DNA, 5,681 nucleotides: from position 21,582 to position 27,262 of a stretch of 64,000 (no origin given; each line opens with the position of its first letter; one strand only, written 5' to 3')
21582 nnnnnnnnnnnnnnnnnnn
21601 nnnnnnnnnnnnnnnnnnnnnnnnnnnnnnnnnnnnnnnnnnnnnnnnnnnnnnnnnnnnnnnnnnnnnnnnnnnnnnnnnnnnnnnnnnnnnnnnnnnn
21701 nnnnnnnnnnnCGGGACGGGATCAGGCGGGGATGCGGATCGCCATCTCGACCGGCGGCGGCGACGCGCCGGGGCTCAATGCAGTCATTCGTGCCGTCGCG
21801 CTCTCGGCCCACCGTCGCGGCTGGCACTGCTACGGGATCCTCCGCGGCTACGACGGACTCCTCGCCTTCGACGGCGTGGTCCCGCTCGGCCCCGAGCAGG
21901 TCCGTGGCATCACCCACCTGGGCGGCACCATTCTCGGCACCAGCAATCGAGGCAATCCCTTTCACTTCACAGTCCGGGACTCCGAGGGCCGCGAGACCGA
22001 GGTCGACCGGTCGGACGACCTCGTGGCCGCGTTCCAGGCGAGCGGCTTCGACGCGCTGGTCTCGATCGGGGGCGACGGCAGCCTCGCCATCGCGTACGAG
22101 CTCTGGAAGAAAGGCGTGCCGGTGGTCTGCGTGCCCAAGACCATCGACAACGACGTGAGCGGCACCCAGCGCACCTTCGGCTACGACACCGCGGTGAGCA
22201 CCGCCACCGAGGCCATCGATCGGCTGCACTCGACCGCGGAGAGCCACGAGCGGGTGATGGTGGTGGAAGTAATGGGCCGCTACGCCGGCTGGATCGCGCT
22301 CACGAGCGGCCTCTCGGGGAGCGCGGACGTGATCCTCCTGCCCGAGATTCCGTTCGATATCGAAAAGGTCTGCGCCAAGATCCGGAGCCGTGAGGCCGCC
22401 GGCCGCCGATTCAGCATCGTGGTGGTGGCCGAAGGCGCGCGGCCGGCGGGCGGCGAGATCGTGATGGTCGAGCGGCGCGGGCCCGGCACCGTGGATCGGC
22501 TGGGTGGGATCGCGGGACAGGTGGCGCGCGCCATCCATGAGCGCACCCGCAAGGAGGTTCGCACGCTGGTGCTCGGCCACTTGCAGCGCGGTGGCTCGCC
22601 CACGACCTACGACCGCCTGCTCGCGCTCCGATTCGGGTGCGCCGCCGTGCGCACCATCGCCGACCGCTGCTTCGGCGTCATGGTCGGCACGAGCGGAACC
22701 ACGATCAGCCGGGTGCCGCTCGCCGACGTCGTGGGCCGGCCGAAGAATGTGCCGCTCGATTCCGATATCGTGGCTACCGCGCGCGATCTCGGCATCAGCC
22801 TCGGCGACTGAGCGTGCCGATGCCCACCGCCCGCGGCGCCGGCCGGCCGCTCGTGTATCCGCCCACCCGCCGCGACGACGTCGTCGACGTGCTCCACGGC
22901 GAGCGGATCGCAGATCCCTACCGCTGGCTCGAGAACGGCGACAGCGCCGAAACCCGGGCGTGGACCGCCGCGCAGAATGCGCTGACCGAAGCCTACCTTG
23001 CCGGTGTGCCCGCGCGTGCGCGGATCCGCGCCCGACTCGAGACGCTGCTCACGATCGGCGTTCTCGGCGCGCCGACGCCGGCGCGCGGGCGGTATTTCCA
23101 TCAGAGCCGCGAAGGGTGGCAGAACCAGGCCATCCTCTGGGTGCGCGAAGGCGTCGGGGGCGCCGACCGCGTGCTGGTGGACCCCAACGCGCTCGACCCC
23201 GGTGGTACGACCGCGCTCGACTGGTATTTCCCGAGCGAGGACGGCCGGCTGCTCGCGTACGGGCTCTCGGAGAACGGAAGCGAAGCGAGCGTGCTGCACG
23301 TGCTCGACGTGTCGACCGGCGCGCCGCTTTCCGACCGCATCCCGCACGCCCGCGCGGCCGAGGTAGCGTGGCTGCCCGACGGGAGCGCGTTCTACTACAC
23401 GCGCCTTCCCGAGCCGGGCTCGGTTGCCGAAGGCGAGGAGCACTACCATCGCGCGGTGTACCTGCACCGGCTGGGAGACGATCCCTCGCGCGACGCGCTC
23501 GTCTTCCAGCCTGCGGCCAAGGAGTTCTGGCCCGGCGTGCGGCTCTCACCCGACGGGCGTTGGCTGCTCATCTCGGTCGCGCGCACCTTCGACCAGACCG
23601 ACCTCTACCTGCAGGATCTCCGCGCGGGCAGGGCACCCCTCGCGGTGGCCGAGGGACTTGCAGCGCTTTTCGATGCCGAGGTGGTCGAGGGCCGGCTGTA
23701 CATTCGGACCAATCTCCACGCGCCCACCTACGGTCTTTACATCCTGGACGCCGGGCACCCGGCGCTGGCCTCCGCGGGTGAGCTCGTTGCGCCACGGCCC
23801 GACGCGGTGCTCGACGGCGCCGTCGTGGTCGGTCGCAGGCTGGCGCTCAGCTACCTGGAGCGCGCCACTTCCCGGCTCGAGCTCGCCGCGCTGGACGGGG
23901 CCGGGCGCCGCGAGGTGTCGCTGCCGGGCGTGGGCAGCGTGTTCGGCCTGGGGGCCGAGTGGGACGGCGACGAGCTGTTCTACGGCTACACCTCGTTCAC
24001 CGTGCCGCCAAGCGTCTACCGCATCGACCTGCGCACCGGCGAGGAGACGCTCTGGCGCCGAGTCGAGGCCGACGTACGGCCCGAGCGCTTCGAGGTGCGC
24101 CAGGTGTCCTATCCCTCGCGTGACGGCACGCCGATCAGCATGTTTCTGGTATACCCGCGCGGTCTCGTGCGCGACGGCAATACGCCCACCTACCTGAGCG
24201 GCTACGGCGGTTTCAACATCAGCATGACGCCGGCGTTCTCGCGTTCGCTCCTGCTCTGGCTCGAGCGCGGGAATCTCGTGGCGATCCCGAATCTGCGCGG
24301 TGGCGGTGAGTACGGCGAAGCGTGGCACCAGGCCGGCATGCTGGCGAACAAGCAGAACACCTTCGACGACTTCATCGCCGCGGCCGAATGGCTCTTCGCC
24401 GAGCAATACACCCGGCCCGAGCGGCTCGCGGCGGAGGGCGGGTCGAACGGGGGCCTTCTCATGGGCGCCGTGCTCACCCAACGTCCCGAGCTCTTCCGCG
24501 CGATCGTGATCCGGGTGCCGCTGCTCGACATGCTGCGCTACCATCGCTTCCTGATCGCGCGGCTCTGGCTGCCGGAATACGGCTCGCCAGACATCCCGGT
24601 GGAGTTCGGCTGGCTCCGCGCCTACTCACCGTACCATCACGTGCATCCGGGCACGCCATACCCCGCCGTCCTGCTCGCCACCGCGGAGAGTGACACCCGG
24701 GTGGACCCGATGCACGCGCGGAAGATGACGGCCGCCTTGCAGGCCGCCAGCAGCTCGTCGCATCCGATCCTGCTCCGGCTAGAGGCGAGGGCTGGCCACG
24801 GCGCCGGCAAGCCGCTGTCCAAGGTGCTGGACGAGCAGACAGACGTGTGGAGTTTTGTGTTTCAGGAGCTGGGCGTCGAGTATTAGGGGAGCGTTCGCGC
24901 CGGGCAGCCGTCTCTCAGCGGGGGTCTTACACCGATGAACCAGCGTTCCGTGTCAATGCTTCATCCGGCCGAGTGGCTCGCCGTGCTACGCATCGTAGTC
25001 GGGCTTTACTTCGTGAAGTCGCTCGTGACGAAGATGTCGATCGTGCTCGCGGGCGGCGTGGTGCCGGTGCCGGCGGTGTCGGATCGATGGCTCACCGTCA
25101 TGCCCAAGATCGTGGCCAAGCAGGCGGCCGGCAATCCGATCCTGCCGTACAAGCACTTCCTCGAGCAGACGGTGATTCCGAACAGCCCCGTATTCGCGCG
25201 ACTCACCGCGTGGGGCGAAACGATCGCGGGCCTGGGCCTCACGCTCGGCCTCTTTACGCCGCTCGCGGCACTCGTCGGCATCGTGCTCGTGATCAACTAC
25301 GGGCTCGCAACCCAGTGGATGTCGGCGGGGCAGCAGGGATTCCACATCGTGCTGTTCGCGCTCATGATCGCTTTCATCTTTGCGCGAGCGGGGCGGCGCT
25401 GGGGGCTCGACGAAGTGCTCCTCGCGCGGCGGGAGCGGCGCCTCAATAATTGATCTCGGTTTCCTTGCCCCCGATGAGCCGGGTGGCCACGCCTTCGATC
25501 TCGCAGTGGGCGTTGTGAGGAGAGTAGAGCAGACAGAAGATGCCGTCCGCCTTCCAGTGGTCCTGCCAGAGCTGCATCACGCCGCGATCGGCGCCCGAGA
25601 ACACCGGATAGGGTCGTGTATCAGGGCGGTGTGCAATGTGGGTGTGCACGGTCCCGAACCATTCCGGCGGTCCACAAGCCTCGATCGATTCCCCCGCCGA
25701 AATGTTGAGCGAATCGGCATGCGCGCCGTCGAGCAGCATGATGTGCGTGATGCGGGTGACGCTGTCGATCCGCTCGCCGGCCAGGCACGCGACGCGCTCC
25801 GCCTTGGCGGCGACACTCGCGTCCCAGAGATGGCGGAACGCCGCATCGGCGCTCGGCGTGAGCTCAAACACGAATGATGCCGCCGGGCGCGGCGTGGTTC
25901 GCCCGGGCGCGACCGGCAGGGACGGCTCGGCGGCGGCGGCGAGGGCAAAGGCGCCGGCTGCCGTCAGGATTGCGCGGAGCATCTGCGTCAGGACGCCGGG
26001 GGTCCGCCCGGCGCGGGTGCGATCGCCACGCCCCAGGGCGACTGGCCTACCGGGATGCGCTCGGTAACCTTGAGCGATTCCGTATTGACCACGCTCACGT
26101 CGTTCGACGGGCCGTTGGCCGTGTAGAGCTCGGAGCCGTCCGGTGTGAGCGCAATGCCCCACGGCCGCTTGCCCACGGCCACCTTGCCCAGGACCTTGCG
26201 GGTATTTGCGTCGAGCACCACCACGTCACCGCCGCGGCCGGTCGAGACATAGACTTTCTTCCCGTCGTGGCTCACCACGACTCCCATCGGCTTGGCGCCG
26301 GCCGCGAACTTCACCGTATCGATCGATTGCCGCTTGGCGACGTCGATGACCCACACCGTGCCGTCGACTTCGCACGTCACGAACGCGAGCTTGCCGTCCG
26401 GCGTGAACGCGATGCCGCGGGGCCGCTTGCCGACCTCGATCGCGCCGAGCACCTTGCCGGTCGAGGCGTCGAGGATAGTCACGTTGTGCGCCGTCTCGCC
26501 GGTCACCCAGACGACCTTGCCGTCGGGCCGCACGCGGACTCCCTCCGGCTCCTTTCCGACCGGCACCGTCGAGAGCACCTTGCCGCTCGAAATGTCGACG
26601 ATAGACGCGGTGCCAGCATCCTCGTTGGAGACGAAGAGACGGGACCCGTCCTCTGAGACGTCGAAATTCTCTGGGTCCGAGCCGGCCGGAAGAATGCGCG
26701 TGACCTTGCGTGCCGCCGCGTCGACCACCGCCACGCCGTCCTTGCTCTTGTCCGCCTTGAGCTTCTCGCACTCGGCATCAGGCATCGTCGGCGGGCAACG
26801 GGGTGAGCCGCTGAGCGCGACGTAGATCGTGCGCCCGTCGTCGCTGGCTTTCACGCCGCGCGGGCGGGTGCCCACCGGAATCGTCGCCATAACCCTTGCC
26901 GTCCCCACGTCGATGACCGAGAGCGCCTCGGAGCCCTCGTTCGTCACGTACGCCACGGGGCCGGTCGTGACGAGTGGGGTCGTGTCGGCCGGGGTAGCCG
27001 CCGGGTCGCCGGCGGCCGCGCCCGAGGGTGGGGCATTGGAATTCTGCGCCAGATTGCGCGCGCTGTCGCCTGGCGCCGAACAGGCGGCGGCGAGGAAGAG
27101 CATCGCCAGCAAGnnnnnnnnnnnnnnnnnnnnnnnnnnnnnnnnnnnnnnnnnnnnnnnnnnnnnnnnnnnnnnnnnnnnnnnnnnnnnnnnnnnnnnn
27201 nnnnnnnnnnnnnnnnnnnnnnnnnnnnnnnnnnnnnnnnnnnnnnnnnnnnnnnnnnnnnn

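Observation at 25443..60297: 35-kb contiguous C1 island: lanthanide-type methanol oxidation fused to a complete H4MPT/methanofuran formaldehyde-oxidation and cofactor-biosynthesis set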

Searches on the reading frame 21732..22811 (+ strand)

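Call 8: search_protein_families(library=ncbifam, proteins=[window:21732-22811:+], max_evalue=0.001)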
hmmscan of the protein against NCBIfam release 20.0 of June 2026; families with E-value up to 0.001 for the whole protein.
window:21732-22811:+ (359 aa): 12 families
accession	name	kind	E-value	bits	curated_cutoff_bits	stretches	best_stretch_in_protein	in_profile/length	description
TIGR02483.1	PFK_mixed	subfamily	3.3e-129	430.6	430.55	1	2-333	1-324/325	phosphofructokinase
NF002872.1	PRK03202.1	subfamily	9.2e-112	373.2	253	1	1-354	1-322/323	ATP-dependent 6-phosphofructokinase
NF010674.0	PRK14071.1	equivalog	1.9e-111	372.4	544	1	2-359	6-360/360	ATP-dependent 6-phosphofructokinase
TIGR02482.1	PFKA_ATP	equivalog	2.9e-82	276.1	371.35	2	2-237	1-224/301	6-phosphofructokinase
TIGR02478.1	6PF1K_euk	equivalog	1.9e-65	221.4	708.4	2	131-341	143-344/744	6-phosphofructokinase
NF005301.0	PRK06830.1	equivalog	1e-44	152.8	400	1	2-346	83-428/445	ATP-dependent 6-phosphofructokinase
NF041103.1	PFKA_PPi_Ttgales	equivalog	1.6e-41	142.7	550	1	3-334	1-347/407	diphosphate--fructose-6-phosphate 1-phosphotransferase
NF010675.0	PRK14072.1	subfamily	2.1e-36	125.6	273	1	3-323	6-338/416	diphosphate--fructose-6-phosphate 1-phosphotransferase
NF005482.0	PRK07085.1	subfamily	4.7e-21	74.9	446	1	1-235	74-314/558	diphosphate--fructose-6-phosphate 1-phosphotransferase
TIGR02477.1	PFKA_PPi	equivalog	6.2e-18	64.6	587.95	1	2-235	69-308/539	diphosphate--fructose-6-phosphate 1-phosphotransferase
NF005121.0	PRK06555.1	equivalog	4.8e-13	48.6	395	1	2-191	5-205/404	pyrophosphate--fructose-6-phosphate 1-phosphotransferase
NF008882.0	PRK11914.1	equivalog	0.00041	19.6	302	0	91-157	50-114/306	diacylglycerol kinase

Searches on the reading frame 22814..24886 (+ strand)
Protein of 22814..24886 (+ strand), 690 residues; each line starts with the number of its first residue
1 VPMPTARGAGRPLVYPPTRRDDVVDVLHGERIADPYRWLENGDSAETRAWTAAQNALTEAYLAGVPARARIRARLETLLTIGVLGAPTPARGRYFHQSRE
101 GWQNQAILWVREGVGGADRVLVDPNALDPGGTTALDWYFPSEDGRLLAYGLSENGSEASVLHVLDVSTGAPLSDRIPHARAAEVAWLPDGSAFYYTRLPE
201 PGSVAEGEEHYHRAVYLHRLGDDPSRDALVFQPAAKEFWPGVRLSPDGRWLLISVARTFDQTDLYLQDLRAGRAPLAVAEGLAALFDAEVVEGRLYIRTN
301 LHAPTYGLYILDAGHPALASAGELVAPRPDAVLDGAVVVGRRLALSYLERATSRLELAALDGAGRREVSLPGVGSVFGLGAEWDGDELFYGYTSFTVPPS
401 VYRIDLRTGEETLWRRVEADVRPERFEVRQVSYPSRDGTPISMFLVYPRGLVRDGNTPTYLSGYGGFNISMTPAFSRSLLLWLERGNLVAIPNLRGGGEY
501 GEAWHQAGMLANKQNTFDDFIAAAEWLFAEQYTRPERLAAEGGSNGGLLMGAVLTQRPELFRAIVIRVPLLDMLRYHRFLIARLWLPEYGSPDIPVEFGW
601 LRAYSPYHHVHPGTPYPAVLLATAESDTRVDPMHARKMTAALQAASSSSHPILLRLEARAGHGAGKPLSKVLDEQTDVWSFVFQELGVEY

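Call 8: search_protein_families(library=ncbifam, proteins=[window:22814-24886:+], max_evalue=0.001)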
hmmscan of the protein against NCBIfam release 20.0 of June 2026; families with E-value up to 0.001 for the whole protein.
window:22814-24886:+ (690 aa): 4 families
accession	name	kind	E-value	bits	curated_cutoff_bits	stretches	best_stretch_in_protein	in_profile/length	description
NF007511.0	PRK10115.1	equivalog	1.9e-51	175.4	1313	1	181-664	174-654/686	oligopeptidase B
NF053518.1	DipepPtdsDpp5Prph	equivalog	3.4e-08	32.5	900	1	384-549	350-519/655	dipeptidyl-peptidase Dpp5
NF050058.1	e_dPHAscl_type1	hypoth_equivalog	0.00037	20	150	0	485-647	51-209/276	extracellular catalytic domain type 1 short-chain-length polyhydroxyalkanoate depolymerase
NF033523.0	lasso_peptidase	equivalog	0.00093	18.1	400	0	394-464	342-413/638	Atxe2 family lasso peptide isopeptidase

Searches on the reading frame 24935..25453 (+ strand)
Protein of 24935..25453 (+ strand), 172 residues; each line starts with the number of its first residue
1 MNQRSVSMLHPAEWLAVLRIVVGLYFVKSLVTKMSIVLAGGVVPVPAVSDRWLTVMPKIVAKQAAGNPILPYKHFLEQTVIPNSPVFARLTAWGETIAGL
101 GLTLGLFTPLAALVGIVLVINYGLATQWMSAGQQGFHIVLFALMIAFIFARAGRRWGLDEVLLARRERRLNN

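Call 8: search_protein_families(library=ncbifam, proteins=[window:24935-25453:+], max_evalue=0.001)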
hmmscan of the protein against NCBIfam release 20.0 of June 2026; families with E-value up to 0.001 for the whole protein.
window:24935-25453:+ (172 aa): 1 family
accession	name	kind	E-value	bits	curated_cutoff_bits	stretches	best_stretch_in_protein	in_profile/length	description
NF041179.1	TQO_large_DoxD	equivalog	3.5e-06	27.1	300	1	86-163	81-160/181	thiosulfate:quinone oxidoreductase large subunit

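Call 60: search_protein_families(library=pfam, proteins=[window:24935-25453:+], max_evalue=0.001)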
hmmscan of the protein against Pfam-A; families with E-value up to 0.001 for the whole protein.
window:24935-25453:+ (172 aa): 2 families
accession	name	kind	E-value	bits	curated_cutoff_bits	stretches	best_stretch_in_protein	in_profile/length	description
PF04173.18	DoxD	-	5.3e-10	39.9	22.7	1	14-166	1-148/167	TQO small subunit DoxD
PF07681.17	DoxX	-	1.4e-07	32.4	23.6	1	15-120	2-77/85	DoxX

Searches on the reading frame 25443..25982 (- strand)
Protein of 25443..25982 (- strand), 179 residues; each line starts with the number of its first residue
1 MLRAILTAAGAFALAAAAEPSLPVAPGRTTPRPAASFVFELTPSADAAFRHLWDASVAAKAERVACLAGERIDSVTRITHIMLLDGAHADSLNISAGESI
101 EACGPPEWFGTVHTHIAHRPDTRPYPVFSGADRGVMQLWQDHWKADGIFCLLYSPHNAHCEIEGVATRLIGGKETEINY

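Call 5: search_protein_families(library=ncbifam, proteins=[window:25443-25982:-], max_evalue=0.001)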
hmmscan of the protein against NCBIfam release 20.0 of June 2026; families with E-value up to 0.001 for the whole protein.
window:25443-25982:- (179 aa): 0 families

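Call 9: search_protein_families(library=pfam, proteins=[window:25443-25982:-], max_evalue=0.01)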
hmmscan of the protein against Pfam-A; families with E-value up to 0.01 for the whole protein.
window:25443-25982:- (179 aa): 0 families

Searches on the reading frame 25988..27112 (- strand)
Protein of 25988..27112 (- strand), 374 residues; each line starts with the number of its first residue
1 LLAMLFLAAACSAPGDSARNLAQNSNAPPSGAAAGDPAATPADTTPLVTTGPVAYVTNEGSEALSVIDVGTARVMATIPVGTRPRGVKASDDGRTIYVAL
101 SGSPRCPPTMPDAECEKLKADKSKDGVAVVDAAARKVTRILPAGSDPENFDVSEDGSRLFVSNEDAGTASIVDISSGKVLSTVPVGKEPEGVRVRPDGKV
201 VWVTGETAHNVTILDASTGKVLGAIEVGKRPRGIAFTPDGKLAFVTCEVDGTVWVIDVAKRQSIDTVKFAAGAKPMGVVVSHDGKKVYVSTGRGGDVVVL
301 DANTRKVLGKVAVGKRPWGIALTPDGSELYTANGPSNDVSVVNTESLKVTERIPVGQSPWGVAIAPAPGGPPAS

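Call 5: search_protein_families(library=ncbifam, proteins=[window:25988-27112:-], max_evalue=0.001)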
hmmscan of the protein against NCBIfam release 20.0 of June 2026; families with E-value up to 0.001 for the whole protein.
window:25988-27112:- (374 aa): 17 families
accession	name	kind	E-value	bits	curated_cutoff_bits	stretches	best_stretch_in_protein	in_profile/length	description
TIGR03866.1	PQQ_ABC_repeats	subfamily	5.7e-82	275.2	287.3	1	53-366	12-310/310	PQQ-dependent catabolism-associated beta-propeller protein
TIGR02276.1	beta_rpt_yvtn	repeat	2.7e-68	225.7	27.85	6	324-364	1-41/42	beta-propeller repeat protein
NF052340.1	hydrazine_beta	equivalog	7.3e-49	166.8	560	4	191-291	37-135/372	hydrazine synthase subunit beta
NF052342.1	hydrazine_BC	exception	2.9e-35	121.6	1250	4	189-290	41-140/690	hydrazine synthase subunit beta-gamma fusion subunit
NF052460.1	L-NosZ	equivalog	2e-32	112.3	700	3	170-267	157-254/480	clade III lactonase-type nitrous-oxide reductase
NF052280.1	7_blade_YncE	equivalog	5.4e-31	107.6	400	3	250-358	149-259/338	7-bladed beta-propeller protein YncE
NF048007.1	MmpL3Stblzr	equivalog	3.2e-17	62.7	600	2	124-245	156-284/366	MmpL3/TtfA transport complex stabilizer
TIGR03907.1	QH_beta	equivalog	1.3e-15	57.4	223.2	2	246-337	6-103/338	quinohemoprotein amine dehydrogenase subunit beta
NF038117.1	choice_anch_I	subfamily_domain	3.7e-14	52.4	300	0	294-334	74-114/458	choice-of-anchor I family protein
TIGR04244.1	nitrous_NosZ_RR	equivalog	4.4e-09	35.4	625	0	181-217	309-345/627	TAT-dependent nitrous-oxide reductase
NF041516.1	PA2928_fam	subfamily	5.4e-08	32.6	70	0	170-222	317-372/376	PA2928 family protein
NF038015.2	AztD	exception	1.9e-07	30.2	400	0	246-298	2-51/356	zinc metallochaperone AztD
TIGR04246.1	nitrous_NosZ_Gp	equivalog_domain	8.5e-06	24.3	625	0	177-215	262-300/578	Sec-dependent nitrous-oxide reductase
NF050136.1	PGL_lacton_Staph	exception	9.4e-05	21.6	500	0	224-298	184-264/341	6-phosphogluconolactonase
NF008258.1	PRK11028.1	equivalog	0.00016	20.9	370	0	147-364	83-328/330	6-phosphogluconolactonase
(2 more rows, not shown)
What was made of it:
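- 25988..27112 (-): PQQ-dehydrogenase-associated beta-propeller protein. TIGR03866 at 275 bits, just under the cutoff of 287 (call 5).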
